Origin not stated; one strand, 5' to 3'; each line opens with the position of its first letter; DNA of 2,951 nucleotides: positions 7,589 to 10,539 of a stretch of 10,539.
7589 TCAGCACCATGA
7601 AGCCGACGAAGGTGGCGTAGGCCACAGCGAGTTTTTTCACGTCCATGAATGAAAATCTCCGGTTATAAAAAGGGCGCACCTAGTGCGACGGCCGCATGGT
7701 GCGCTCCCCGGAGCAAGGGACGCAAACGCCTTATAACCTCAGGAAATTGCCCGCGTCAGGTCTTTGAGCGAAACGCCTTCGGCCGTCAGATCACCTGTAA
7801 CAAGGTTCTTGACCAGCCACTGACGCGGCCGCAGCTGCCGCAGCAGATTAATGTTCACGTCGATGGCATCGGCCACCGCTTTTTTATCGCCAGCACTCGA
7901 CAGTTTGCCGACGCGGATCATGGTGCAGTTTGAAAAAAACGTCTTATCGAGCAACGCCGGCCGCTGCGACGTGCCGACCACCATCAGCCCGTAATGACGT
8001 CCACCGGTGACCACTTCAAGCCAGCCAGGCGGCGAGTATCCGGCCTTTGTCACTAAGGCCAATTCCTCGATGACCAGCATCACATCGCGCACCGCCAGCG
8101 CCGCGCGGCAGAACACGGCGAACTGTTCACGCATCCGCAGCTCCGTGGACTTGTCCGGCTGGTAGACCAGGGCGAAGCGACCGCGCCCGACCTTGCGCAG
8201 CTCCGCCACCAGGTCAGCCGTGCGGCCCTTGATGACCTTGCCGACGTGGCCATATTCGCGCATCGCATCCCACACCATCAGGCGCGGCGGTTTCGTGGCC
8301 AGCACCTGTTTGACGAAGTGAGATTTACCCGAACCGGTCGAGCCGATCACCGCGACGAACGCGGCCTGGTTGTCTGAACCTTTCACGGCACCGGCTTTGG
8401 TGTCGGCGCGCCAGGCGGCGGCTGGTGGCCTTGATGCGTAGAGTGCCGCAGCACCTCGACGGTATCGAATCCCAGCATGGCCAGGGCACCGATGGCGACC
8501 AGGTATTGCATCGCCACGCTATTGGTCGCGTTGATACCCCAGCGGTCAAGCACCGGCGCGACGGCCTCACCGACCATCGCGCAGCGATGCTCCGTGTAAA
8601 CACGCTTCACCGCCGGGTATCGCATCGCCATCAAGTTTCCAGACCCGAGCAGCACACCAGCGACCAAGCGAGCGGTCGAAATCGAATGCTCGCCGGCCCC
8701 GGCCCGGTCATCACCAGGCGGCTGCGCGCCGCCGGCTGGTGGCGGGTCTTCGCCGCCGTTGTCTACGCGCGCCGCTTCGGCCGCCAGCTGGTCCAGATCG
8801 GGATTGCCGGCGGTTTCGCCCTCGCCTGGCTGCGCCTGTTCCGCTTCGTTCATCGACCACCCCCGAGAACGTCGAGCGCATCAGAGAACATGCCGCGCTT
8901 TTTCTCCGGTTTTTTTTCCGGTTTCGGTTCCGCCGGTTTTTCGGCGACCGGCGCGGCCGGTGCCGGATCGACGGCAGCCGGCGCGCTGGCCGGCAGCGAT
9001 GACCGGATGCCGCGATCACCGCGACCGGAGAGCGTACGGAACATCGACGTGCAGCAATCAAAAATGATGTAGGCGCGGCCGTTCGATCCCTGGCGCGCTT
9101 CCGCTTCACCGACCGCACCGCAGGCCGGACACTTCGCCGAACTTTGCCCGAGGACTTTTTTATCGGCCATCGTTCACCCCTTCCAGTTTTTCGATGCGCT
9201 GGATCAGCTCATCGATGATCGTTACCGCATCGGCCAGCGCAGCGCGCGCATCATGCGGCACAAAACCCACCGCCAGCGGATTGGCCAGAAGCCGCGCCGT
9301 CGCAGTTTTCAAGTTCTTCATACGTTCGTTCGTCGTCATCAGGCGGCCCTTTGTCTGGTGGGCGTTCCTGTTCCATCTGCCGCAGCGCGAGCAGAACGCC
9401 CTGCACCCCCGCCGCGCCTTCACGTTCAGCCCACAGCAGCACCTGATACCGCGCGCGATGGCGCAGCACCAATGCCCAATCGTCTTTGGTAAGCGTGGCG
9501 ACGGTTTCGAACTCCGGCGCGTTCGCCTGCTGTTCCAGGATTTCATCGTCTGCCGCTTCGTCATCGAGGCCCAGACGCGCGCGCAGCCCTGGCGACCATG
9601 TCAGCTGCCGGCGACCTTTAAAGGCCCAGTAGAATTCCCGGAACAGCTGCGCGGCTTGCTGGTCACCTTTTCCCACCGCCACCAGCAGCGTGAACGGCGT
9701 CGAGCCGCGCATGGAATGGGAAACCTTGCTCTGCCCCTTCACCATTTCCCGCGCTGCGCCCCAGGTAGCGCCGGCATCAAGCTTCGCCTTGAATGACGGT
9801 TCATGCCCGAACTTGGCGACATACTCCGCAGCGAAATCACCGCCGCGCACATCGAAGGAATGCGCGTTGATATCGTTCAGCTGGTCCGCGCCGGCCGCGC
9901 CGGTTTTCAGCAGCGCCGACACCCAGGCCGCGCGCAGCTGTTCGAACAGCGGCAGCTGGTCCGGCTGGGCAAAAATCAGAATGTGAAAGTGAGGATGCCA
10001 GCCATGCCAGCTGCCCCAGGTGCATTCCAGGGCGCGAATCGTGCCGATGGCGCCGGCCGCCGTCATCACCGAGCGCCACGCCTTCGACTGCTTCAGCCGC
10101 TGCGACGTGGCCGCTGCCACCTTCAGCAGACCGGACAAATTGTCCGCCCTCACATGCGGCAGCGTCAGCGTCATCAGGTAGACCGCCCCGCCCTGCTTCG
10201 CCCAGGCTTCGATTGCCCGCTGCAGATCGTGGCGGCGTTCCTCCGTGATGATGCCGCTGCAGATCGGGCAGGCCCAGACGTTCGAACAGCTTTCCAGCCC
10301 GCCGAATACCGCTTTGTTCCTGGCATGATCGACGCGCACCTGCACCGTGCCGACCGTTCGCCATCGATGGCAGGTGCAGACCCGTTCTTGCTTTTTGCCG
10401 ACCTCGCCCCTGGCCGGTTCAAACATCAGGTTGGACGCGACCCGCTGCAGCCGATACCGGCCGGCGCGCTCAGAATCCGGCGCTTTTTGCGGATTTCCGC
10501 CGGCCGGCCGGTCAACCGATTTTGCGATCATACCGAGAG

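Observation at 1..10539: Closed-circle, high-GC corticovirus-like (PM2-type) genome with an HUH Rep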

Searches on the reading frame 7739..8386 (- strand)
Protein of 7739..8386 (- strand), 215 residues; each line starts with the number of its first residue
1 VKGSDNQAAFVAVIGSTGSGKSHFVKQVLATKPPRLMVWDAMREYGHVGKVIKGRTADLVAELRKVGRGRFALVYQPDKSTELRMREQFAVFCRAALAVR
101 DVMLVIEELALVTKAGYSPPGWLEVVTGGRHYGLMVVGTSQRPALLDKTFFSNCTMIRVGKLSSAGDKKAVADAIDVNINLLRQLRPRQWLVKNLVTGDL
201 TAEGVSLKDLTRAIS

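Call 6: search_protein_families(library=pfam, max_evalue=0.1, proteins=[window:7739-8386:-])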
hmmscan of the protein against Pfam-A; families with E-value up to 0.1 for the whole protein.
window:7739-8386:- (215 aa): 6 families
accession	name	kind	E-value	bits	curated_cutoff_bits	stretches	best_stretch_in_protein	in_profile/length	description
PF13401.12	AAA_22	-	0.00034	21.4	27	1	7-112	4-96/130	AAA domain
PF01935.23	DUF87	-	0.0016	19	23.2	1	11-49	26-68/220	Helicase HerA, central domain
PF13671.12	AAA_33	-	0.0076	17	27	1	11-44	2-35/143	AAA domain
PF13191.12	AAA_16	-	0.017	16.1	32.6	1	7-109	23-141/167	AAA ATPase domain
PF12846.13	AAA_10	-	0.053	13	27.5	1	2-29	15-42/362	AAA-like domain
PF01580.24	FtsK_SpoIIIE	-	0.064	13.1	24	0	10-28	41-59/221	FtsK/SpoIIIE family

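Call 8: search_protein_families(library=phrogs, max_evalue=0.01, proteins=[window:7739-8386:-])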
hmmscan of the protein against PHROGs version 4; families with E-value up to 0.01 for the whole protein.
window:7739-8386:- (215 aa): 3 families
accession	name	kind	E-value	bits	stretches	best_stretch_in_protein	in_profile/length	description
phrog_2666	-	head and packaging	6.8e-30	105.2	1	6-211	319-536/555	terminase large subunit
phrog_7035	-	unknown function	6.6e-06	25.7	0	128-176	524-572/969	-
phrog_800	-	head and packaging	0.0055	16.3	1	6-56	30-85/511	terminase small subunit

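Call 40: search_protein_families(library=ncbifam, max_evalue=0.01, proteins=[window:7739-8386:-])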
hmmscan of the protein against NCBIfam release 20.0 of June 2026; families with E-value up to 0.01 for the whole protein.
window:7739-8386:- (215 aa): 9 families
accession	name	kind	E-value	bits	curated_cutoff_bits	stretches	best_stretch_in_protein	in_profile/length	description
NF042943.1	HerA_antiphage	equivalog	9e-08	31.1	800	1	10-47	158-199/566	anti-phage-associated helicase HerA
NF042944.1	HerA_antiphage_2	equivalog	1.1e-07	31.1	850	1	128-172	461-505/576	anti-phage-associated helicase HerA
NF040937.1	HerA_Thermprot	equivalog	0.00035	19.1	800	1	126-176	378-428/487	DNA double-strand break repair helicase HerA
NF053655.1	CedD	equivalog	0.0013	17.4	600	0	128-184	445-501/527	DNA-translocating ATPase CedD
NF045971.1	conju_CD1110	equivalog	0.0014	16.9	325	1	12-61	419-472/752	VirB4-like conjugal transfer ATPase, CD1110 family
NF033849.1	ser_rich_anae_1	subfamily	0.0014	16.1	650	1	124-175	1052-1103/1163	serine-rich protein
NF041065.1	DpdH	equivalog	0.0023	16.4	450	1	4-26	62-84/1014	protein DpdH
TIGR04521.1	ECF_ATPase_2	equivalog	0.0043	16.2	330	1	7-28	30-51/279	energy-coupling factor transporter ATPase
NF045975.1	VirB4_plasma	equivalog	0.0048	14.6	590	1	11-58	518-568/894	Mbov_0397 family ICE element conjugal transfer ATPase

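Call 80: search_dna_similar(query=window:7739-8386:-, collection=phages, mode=protein, max_rows=40, max_evalue=0.001)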
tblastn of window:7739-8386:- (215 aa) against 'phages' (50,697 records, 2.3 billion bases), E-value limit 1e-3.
Records with a match: 29; places in all: 29; records where one place covers at least 80% of the query: 28.
Best place of each record, by identity: <60% 29.
By first word of the organism name: Vibrio 21; Pseudoalteromonas 5; Thermus 2; Lysinibacillus 1.
By host as written in the record: Vibrio anguillarum A023 10; Pseudoalteromonas sp. 6751 2; Vibrio cyclitrophicus 10N.286.54.E11 2; Vibrio cyclitrophicus 10N.239.311.C11 2; Vibrio anguillarum strain A023 1; - 1; Pseudoalteromonas 1; Lysinibacillus fusiformis GAM2 1; and 9 more.
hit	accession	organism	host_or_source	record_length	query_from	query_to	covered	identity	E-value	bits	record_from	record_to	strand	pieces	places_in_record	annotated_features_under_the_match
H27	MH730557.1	Vibrio phage fNo16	Vibrio anguillarum strain A023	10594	12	202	89%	37.2%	9e-23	101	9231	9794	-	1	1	putative ATPase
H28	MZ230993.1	Vibrio phage NO16-like VIB93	Vibrio anguillarum A023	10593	12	202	89%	37.2%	9e-23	101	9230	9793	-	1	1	putative ATPase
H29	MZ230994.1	Vibrio phage NO16-like VIB88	Vibrio anguillarum A023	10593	12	202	89%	37.2%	9e-23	101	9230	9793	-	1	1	putative ATPase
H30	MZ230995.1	Vibrio phage NO16-like VIB1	Vibrio anguillarum A023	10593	12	202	89%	37.2%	9e-23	101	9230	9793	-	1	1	putative ATPase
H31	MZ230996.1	Vibrio phage NO16-like NB10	Vibrio anguillarum A023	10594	12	202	89%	37.2%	9e-23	101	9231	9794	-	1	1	putative ATPase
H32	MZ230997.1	Vibrio phage NO16-like 9014_8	Vibrio anguillarum A023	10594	12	202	89%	37.2%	9e-23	101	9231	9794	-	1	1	putative ATPase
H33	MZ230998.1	Vibrio phage NO16-like 1178_90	Vibrio anguillarum A023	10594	12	202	89%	37.2%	9e-23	101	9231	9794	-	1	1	putative ATPase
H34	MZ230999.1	Vibrio phage NO16-like 601_91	Vibrio anguillarum A023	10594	12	202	89%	37.2%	9e-23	101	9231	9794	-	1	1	putative ATPase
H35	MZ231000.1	Vibrio phage NO16-like 91-7-154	Vibrio anguillarum A023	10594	12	202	89%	37.2%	9e-23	101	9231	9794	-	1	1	putative ATPase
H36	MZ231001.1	Vibrio phage NO16-like 87-9-116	Vibrio anguillarum A023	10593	12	202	89%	37.2%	9e-23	101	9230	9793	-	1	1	putative ATPase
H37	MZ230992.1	Vibrio phage NO16-like VIB134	Vibrio anguillarum A023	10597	12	202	89%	37.2%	9e-23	101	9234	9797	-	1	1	putative ATPase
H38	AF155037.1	Pseudoalteromonas phage PM2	-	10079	13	185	80%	30.6%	5e-18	87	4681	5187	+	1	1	structural protein P9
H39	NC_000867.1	Pseudoalteromonas phage PM2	Pseudoalteromonas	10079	13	185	80%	30.6%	5e-18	87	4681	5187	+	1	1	terminase large subunit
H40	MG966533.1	Pseudoalteromonas phage Cr39582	Pseudoalteromonas sp. 6751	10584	13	185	80%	30.6%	5e-18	87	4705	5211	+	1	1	structural protein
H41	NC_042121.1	Pseudoalteromonas phage Cr39582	Pseudoalteromonas sp. 6751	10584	13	185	80%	30.6%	5e-18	87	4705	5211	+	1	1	terminase large subunit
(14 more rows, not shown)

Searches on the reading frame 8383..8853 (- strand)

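Call 6: search_protein_families(library=pfam, max_evalue=0.1, proteins=[window:8383-8853:-])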
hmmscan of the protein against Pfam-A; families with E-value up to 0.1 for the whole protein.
window:8383-8853:- (156 aa): 1 family
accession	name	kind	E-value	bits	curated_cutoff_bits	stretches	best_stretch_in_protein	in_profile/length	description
PF01141.23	Gag_p12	-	0.011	16.5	25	1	30-62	25-57/85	Gag polyprotein, inner coat protein p12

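Call 8: search_protein_families(library=phrogs, max_evalue=0.01, proteins=[window:8383-8853:-])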
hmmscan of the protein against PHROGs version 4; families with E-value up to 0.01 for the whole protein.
window:8383-8853:- (156 aa): 0 families

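Call 40: search_protein_families(library=ncbifam, max_evalue=0.01, proteins=[window:8383-8853:-])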
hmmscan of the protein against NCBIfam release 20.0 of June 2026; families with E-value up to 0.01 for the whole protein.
window:8383-8853:- (156 aa): 0 families

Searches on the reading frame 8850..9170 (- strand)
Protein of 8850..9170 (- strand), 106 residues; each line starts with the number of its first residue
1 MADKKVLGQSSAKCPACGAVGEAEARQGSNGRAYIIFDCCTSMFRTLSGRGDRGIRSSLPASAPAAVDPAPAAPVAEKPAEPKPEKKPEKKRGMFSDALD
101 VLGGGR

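Call 6: search_protein_families(library=pfam, max_evalue=0.1, proteins=[window:8850-9170:-])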
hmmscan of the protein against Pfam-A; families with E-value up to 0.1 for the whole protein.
window:8850-9170:- (106 aa): 1 family
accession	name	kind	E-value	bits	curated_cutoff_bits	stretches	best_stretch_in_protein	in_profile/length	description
PF22415.1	PSV_ORF131-like_dom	-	0.044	14.2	27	1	11-36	22-47/80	PSV_Hypothetical protein ORF131-like domain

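Call 8: search_protein_families(library=phrogs, max_evalue=0.01, proteins=[window:8850-9170:-])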
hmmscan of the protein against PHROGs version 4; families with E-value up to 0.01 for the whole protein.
window:8850-9170:- (106 aa): 0 families

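Call 40: search_protein_families(library=ncbifam, max_evalue=0.01, proteins=[window:8850-9170:-])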
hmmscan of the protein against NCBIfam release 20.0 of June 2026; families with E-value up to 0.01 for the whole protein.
window:8850-9170:- (106 aa): 0 families

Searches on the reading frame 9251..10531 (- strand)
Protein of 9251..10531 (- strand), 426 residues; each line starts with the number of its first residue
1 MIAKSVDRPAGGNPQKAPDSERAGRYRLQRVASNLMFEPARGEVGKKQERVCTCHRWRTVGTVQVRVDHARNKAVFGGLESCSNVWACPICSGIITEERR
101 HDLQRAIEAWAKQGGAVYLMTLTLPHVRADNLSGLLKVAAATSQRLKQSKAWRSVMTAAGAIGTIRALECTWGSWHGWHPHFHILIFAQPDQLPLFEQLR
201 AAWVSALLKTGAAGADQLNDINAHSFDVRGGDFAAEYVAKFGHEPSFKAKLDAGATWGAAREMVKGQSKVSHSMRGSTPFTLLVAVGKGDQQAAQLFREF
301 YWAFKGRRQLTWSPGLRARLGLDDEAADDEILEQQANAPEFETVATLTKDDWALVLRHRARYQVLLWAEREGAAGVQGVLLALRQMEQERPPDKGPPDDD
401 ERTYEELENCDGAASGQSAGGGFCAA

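Call 38: search_dna_similar(query=window:9251-10531:-, collection=phages, mode=protein, max_rows=25, max_evalue=0.001)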
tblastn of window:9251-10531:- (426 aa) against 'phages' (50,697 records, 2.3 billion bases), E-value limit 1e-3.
Records with a match: 15; places in all: 15; records where one place covers at least 80% of the query: 0.
Best place of each record, by identity: <60% 15.
By first word of the organism name: Bifilivirus 10; Propionibacterium 3; Phage 1; Pseudomonas 1.
By host as written in the record: - 12; Propionibacterium freudenreichii 2; Pseudomonas carnis; Pseudomonas lactis 1.
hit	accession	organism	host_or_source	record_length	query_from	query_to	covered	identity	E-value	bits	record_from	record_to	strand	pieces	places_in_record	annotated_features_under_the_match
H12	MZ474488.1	Phage blackswan219-6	cloacal swab from black swan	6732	61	396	79%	35.6%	6e-46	175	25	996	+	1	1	replication protein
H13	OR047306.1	Pseudomonas phage PMBT54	Pseudomonas carnis; Pseudomonas lactis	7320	56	383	77%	31.0%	3e-29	126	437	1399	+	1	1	DNA replication protein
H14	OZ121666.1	Bifilivirus B5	-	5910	44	315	64%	26.4%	2e-12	76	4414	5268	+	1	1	record has no annotation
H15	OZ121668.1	Bifilivirus B5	-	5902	44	315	64%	26.4%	2e-12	75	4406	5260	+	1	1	record has no annotation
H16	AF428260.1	Propionibacterium phage B5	-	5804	45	283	56%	26.4%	1e-12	76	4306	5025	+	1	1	Orf9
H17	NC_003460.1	Propionibacterium phage B5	Propionibacterium freudenreichii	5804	45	283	56%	26.4%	1e-12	76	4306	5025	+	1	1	Putative replication protein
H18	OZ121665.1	Bifilivirus B5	-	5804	45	283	56%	26.4%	1e-12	76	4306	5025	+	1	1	record has no annotation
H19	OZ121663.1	Bifilivirus B5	-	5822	45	247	48%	28.0%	4e-13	77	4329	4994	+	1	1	record has no annotation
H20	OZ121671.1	Bifilivirus B5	-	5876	45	220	41%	28.4%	2e-12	75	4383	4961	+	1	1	record has no annotation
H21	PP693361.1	Propionibacterium phage Philemon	Propionibacterium freudenreichii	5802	45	220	41%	28.4%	2e-11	72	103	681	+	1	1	replication protein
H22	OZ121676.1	Bifilivirus B5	-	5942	45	211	39%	29.3%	1e-11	73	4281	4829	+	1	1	record has no annotation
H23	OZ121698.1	Bifilivirus B5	-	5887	45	211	39%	28.3%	2e-11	72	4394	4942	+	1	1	record has no annotation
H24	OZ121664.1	Bifilivirus B5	-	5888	45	211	39%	28.1%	4e-12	74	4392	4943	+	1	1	record has no annotation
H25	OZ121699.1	Bifilivirus B5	-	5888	45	211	39%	28.1%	4e-12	74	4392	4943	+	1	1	record has no annotation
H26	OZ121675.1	Bifilivirus B5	-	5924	45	211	39%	28.1%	4e-12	74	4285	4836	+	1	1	record has no annotation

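Call 39: search_solved_structures(query=window:9251-10531:-, max_evalue=1, show_alignments=1)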
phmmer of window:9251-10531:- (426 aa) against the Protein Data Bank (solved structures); distinct sequences matched with E-value up to 1: 0.

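Call 40: search_protein_families(library=ncbifam, max_evalue=0.01, proteins=[window:9251-10531:-])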
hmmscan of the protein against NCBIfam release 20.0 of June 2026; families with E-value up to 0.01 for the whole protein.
window:9251-10531:- (426 aa): 0 families

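Call 66: get_annotated_region(hit=H12, flank=6000)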
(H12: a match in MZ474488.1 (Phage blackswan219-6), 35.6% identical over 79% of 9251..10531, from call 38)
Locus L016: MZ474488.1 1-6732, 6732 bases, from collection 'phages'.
description: Phage blackswan219-6, complete genome.
organism: Phage blackswan219-6 (NCBI taxid 2863002)
taxonomy: Viruses; Monodnaviria; Loebvirae; Hofneiviricota; Faserviricetes; Tubulavirales; Inoviridae
host: -; source: cloacal swab from black swan; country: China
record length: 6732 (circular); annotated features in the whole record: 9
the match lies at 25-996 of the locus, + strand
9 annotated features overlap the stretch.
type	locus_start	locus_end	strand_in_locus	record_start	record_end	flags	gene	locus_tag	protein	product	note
CDS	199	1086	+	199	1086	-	-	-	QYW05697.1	replication protein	-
CDS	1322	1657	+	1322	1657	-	-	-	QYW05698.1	hypothetical protein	-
CDS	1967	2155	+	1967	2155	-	-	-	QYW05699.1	coat protein B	-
CDS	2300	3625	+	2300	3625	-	-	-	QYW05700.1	TspB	Neisseria_TspB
CDS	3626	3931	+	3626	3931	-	-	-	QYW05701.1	putative minor coat protein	-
CDS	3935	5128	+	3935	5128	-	-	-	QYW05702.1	zonular occludens toxin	-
CDS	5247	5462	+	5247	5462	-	-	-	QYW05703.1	hypothetical protein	-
CDS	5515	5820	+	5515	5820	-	-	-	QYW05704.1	hypothetical protein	-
CDS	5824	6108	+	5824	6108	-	-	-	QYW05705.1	hypothetical protein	-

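Call 67: get_annotated_region(hit=H13, flank=7000)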
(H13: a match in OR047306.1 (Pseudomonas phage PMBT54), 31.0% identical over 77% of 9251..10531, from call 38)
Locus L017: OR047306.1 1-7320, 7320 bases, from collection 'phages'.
description: Pseudomonas phage PMBT54, complete genome.
organism: Pseudomonas phage PMBT54 (NCBI taxid 3058839)
taxonomy: Viruses; Monodnaviria; Loebvirae; Hofneiviricota; Faserviricetes; Tubulavirales; Inoviridae
host: Pseudomonas carnis; Pseudomonas lactis; source: raw milk; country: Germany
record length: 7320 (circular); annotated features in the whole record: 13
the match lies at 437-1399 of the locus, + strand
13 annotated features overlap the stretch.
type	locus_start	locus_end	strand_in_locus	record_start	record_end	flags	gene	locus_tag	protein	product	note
CDS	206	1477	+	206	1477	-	-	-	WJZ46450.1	DNA replication protein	ORF1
CDS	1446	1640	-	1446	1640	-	-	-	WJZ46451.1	MatP_C domain-containing protein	ORF2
CDS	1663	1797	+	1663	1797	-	-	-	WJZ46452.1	hypothetical protein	ORF3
CDS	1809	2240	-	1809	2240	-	-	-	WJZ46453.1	hypothetical protein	ORF4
CDS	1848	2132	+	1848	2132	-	-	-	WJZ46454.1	ssDNA binding protein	ORF5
CDS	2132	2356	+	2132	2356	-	-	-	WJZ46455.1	ssDNA binding protein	ORF6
CDS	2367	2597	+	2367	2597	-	-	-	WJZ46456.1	major coat protein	ORF7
CDS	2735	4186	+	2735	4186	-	-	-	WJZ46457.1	coat protein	ORF8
CDS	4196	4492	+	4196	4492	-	-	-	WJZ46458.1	DUF2325 containing transmembrane protein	ORF9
CDS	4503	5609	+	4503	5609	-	-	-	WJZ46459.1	Zot-like ATPase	ORF10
CDS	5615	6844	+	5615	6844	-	-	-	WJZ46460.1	type IV pilus biogenesis protein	ORF11; Type IV pilus biogenesis protein PilQ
CDS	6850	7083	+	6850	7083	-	-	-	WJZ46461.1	hypothetical protein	ORF12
CDS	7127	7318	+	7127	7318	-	-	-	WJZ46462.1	omega transcriptional repressor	ORF13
